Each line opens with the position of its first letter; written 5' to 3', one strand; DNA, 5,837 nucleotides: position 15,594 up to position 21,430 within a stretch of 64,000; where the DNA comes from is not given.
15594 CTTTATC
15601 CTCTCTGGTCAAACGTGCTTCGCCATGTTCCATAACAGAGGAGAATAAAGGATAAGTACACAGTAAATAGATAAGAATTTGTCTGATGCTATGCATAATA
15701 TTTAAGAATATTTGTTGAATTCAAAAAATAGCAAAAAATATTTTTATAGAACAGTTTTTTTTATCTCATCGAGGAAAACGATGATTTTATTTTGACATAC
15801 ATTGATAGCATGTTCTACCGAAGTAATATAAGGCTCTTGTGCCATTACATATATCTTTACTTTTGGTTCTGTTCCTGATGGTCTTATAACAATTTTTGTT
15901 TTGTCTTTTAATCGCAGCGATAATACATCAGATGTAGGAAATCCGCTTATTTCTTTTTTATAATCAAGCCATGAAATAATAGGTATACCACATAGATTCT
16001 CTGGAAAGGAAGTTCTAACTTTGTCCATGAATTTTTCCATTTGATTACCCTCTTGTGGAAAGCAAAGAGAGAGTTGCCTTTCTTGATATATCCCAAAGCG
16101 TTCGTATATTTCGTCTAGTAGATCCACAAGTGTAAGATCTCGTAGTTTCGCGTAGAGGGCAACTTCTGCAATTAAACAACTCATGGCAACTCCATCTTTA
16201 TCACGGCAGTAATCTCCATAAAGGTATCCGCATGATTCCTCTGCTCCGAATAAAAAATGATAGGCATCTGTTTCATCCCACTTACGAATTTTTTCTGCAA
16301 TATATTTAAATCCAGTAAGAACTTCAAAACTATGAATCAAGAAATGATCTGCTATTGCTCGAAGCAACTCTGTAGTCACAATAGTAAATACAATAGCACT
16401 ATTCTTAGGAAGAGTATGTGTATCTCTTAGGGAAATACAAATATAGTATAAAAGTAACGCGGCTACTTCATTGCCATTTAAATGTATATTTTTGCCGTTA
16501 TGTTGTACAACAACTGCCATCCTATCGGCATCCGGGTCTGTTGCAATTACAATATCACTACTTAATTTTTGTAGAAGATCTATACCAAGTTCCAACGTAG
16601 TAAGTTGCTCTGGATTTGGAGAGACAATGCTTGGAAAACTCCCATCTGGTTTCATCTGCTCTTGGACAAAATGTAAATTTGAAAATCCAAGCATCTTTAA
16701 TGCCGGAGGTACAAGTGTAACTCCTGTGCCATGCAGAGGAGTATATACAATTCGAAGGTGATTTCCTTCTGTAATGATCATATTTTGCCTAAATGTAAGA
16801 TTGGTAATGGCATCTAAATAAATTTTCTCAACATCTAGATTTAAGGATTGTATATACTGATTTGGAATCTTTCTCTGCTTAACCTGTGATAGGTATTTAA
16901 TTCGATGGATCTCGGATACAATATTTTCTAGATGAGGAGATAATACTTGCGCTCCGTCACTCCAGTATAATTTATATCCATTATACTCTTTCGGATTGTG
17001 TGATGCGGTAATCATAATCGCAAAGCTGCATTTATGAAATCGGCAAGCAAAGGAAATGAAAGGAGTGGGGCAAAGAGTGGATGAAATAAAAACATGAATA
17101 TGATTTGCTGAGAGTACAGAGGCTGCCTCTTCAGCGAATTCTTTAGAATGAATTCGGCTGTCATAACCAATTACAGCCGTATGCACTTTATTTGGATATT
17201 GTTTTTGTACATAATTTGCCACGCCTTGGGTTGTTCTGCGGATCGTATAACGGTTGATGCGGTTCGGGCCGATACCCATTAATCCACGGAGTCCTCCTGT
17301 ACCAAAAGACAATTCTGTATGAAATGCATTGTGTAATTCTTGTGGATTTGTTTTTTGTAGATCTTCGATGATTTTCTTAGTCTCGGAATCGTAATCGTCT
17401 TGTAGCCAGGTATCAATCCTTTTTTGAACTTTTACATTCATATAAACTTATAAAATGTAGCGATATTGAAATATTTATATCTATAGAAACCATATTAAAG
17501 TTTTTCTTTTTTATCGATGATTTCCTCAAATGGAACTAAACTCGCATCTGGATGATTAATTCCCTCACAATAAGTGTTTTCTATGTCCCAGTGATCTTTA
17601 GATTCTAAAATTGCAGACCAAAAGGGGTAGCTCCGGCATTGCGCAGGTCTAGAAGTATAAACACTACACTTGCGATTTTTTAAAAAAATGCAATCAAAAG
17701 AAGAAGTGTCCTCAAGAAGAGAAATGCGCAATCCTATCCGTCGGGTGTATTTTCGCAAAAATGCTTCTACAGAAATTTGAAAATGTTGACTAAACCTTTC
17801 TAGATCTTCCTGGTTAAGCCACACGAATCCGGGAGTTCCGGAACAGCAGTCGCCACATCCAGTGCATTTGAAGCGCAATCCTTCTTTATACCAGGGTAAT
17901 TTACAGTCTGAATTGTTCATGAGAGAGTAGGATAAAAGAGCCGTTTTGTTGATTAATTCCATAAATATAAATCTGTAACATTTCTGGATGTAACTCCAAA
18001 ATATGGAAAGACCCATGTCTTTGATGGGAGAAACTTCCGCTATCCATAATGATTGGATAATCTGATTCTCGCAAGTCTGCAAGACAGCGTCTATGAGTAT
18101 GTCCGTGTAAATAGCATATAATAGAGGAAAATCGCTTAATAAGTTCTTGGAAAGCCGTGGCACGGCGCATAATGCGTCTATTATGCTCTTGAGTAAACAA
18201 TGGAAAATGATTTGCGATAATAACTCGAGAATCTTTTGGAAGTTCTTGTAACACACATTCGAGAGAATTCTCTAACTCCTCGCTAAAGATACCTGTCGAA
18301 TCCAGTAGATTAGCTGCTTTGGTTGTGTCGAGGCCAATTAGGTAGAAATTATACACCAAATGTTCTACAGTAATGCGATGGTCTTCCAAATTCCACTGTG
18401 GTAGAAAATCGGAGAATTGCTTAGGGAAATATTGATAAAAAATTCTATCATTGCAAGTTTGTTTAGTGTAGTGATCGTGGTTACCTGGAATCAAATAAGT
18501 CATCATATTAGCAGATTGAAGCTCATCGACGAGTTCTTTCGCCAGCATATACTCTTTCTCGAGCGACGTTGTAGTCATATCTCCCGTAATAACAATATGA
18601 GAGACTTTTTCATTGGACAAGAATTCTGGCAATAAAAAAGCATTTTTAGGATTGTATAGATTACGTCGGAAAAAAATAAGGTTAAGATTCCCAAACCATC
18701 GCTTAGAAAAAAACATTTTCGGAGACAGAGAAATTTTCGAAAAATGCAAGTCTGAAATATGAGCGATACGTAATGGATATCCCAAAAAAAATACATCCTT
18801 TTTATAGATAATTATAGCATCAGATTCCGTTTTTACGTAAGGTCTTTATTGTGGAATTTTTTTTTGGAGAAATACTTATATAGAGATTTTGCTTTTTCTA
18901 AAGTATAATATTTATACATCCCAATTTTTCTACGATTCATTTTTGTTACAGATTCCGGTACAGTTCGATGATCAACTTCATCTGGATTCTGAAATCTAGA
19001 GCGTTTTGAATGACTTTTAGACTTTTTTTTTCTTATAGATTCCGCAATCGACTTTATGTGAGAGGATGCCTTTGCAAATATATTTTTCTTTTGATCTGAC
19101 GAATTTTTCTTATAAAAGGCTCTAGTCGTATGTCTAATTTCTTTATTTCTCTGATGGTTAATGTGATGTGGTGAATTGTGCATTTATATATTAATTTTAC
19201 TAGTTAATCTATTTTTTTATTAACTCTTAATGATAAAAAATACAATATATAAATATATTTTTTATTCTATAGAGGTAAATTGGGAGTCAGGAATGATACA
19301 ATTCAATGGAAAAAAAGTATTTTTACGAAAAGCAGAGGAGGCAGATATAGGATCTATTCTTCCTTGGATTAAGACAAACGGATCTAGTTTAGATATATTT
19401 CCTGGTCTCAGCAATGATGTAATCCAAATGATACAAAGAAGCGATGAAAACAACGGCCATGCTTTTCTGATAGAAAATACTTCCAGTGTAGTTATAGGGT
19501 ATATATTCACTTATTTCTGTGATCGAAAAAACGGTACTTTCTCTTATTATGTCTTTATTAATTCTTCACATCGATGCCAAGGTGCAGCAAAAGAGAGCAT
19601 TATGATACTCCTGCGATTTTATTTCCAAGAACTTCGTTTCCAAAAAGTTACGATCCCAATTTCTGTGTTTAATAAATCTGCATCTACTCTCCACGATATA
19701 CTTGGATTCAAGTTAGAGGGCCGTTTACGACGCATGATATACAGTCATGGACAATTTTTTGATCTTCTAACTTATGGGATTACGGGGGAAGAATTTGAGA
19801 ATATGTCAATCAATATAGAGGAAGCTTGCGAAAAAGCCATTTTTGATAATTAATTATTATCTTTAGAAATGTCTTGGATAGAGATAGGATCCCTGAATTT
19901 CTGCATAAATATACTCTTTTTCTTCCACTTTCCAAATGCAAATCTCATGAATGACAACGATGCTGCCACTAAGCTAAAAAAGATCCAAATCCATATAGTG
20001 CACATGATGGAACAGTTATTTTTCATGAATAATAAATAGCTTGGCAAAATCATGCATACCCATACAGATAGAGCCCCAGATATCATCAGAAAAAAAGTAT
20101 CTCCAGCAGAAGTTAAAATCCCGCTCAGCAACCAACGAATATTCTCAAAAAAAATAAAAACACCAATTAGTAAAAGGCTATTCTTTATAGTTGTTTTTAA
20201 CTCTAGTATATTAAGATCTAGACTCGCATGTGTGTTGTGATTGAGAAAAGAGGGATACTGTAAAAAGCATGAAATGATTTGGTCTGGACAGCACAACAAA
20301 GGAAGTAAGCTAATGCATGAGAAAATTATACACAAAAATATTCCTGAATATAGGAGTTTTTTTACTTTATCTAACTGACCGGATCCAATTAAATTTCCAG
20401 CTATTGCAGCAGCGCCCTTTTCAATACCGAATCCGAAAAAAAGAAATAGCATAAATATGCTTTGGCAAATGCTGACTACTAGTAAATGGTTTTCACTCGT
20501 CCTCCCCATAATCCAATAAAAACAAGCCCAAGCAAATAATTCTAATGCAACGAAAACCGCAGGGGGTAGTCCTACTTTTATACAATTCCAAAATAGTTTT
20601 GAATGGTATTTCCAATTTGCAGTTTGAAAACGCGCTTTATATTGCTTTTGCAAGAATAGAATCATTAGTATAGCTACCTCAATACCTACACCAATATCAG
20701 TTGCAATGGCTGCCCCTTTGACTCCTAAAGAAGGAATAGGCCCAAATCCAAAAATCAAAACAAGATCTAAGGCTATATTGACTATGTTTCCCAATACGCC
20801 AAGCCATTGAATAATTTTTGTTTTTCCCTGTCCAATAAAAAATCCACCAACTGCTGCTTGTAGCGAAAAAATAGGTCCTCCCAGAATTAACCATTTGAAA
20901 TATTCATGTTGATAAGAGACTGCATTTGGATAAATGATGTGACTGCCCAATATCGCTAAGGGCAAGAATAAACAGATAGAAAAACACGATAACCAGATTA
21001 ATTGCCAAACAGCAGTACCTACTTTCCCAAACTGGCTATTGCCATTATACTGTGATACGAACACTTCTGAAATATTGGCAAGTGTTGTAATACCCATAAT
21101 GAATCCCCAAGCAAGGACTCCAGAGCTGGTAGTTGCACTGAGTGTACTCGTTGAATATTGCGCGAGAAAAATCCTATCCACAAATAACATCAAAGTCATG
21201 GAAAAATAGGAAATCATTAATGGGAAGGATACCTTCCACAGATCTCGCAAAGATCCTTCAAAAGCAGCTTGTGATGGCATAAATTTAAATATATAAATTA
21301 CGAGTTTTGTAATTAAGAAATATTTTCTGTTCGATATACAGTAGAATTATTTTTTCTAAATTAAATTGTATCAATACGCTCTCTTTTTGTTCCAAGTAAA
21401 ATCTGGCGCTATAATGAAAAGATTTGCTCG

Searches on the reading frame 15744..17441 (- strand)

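Call 20: search_protein_families(library=pfam, proteins=[window:15744-17441:-], max_evalue=0.00001)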
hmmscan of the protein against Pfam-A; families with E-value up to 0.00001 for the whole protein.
window:15744-17441:- (565 aa): 3 families
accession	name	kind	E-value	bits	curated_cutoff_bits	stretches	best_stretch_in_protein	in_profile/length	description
PF02878.22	PGM_PMM_I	-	2e-39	134.9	22.5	1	45-182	3-135/138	Phosphoglucomutase/phosphomannomutase, alpha/beta/alpha domain I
PF02879.22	PGM_PMM_II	-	1.1e-24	87.4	29.3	1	208-316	3-103/103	Phosphoglucomutase/phosphomannomutase, alpha/beta/alpha domain II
PF02880.22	PGM_PMM_III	-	8.3e-18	65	20.7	1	322-448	1-114/115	Phosphoglucomutase/phosphomannomutase, alpha/beta/alpha domain III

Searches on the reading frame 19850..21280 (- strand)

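Call 20: search_protein_families(library=pfam, proteins=[window:19850-21280:-], max_evalue=0.00001)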
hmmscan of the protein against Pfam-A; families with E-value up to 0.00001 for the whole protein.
window:19850-21280:- (476 aa): 1 family
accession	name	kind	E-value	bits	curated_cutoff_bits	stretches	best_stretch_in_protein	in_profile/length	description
PF01554.23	MatE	-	1.1e-27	97.2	24.9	2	244-416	6-161/161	MatE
